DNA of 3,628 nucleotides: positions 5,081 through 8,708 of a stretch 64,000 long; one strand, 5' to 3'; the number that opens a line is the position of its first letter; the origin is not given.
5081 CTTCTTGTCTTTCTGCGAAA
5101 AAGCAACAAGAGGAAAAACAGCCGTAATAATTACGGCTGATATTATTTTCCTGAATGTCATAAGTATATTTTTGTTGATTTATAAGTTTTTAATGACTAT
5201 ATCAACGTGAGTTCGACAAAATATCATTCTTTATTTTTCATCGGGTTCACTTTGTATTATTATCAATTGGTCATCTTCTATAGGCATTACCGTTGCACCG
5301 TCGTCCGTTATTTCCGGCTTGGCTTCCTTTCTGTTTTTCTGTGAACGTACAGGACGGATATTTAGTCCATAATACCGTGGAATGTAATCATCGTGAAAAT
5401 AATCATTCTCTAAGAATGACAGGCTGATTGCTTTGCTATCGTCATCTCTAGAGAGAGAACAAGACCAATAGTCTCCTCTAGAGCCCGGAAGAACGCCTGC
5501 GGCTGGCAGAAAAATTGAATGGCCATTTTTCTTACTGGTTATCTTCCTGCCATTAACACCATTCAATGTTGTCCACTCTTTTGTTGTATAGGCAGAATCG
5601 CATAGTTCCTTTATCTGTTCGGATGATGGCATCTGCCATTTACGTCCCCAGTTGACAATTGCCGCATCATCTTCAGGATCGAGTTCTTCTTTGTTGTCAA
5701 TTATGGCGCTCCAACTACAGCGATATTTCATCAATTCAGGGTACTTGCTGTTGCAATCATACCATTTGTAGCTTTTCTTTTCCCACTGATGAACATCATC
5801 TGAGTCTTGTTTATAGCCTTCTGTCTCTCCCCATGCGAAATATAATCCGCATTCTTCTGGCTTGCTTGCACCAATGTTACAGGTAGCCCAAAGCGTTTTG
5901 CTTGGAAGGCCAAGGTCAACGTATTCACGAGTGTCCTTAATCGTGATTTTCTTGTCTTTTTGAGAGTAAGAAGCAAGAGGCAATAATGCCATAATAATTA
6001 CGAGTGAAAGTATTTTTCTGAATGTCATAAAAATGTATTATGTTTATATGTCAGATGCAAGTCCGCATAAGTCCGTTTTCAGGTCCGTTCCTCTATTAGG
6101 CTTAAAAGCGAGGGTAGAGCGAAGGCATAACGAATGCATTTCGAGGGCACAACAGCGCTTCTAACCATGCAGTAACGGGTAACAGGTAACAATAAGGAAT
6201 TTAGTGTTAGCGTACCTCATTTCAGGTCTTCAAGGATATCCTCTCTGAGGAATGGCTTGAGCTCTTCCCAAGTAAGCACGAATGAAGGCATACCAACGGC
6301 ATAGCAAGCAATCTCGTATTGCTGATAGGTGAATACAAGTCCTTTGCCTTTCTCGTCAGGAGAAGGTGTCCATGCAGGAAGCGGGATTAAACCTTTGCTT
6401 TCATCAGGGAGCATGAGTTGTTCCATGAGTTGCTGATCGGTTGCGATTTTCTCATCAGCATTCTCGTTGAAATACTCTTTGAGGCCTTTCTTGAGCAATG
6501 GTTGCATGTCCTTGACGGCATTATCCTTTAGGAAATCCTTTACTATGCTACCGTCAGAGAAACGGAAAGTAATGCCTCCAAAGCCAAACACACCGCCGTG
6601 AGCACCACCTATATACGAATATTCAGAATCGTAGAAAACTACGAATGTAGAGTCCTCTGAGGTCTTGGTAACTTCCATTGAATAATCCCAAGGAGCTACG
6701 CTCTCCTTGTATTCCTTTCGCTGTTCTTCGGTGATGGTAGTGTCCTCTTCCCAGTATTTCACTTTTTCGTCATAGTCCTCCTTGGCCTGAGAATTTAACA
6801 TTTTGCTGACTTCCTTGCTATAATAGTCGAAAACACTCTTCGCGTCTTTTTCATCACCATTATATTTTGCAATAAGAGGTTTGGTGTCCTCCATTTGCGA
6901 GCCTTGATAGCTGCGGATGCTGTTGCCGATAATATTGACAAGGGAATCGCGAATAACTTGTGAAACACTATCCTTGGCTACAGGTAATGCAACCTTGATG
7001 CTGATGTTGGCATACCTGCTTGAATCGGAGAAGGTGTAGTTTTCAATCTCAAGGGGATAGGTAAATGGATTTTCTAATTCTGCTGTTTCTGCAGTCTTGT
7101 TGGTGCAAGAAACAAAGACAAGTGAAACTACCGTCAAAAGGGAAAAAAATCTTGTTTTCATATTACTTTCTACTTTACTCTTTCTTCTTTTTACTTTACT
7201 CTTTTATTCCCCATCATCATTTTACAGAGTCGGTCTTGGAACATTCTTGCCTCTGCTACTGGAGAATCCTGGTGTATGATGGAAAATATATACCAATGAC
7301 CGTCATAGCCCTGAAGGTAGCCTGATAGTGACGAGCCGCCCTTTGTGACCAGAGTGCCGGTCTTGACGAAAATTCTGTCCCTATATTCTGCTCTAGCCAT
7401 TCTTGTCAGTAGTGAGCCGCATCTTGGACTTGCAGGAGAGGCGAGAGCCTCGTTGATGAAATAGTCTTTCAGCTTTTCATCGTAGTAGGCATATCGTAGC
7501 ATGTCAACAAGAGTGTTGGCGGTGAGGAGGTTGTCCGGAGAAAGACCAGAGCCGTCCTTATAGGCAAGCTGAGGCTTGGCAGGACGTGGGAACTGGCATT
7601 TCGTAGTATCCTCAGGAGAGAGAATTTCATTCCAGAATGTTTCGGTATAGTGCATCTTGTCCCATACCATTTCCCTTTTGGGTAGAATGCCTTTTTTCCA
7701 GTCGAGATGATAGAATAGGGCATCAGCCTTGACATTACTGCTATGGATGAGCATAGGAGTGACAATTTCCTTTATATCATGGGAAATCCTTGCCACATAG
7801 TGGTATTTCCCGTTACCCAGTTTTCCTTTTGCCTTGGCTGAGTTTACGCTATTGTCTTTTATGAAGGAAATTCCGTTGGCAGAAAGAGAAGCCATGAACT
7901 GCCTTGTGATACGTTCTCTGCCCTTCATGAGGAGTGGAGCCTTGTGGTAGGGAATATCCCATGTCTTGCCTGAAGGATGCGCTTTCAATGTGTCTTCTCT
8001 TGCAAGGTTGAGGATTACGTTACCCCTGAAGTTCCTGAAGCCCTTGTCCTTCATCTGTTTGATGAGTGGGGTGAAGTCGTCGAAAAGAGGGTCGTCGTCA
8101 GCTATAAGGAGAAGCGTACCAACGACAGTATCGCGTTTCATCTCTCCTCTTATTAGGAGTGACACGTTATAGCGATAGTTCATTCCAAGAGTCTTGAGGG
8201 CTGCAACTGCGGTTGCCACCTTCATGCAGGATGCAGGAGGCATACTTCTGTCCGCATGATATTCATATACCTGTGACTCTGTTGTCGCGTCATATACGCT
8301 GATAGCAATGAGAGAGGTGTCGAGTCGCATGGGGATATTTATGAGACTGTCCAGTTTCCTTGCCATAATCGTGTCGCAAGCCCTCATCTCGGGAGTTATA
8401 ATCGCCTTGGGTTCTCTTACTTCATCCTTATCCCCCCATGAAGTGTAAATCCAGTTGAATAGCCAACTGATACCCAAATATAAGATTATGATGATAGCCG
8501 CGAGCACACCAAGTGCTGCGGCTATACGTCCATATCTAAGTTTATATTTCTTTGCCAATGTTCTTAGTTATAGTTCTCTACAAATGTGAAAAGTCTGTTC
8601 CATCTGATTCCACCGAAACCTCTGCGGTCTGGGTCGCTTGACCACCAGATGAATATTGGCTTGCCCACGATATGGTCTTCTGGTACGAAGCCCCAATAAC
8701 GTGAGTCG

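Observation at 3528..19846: Dispersed ~0.7-kb non-coding element with three 28-bp sites and phased arrays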

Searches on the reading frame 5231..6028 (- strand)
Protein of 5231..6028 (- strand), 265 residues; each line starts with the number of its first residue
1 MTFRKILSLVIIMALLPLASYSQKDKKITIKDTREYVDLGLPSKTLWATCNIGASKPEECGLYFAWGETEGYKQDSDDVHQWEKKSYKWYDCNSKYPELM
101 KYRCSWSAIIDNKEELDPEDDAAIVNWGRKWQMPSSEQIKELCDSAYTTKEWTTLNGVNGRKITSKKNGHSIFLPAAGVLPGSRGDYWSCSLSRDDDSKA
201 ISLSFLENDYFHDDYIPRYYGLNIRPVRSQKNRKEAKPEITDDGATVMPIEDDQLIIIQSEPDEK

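Call 10: search_protein_families(library=pfam, proteins=[window:5231-6028:-])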
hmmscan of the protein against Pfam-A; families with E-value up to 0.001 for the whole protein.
window:5231-6028:- (265 aa): 1 family
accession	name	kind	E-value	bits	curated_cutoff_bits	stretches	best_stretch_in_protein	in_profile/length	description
PF07603.17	Lcl_C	-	0.00018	22.2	34.9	1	84-228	14-117/117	Lcl C-terminal domain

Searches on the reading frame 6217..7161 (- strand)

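Call 10: search_protein_families(library=pfam, proteins=[window:6217-7161:-])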
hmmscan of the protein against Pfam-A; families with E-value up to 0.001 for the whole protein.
window:6217-7161:- (314 aa): 2 families
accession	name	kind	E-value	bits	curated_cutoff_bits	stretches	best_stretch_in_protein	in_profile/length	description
PF11738.13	DUF3298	-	1.7e-09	38.9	24.1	1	208-299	1-84/84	Protein of unknown function (DUF3298)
PF13739.11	PdaC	-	1.8e-07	32.6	29.1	1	114-189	21-93/95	Deacetylase PdaC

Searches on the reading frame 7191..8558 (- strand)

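Call 10: search_protein_families(library=pfam, proteins=[window:7191-8558:-])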
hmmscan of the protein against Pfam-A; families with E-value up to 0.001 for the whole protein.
window:7191-8558:- (455 aa): 2 families
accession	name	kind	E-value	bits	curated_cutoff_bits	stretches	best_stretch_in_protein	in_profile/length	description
PF02113.21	Peptidase_S13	-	9.9e-44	150.2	22.8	2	67-184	3-121/444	D-Ala-D-Ala carboxypeptidase 3 (S13) family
PF13354.11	Beta-lactamase2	-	3.2e-06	27.1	22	0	86-125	2-40/214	Beta-lactamase enzyme family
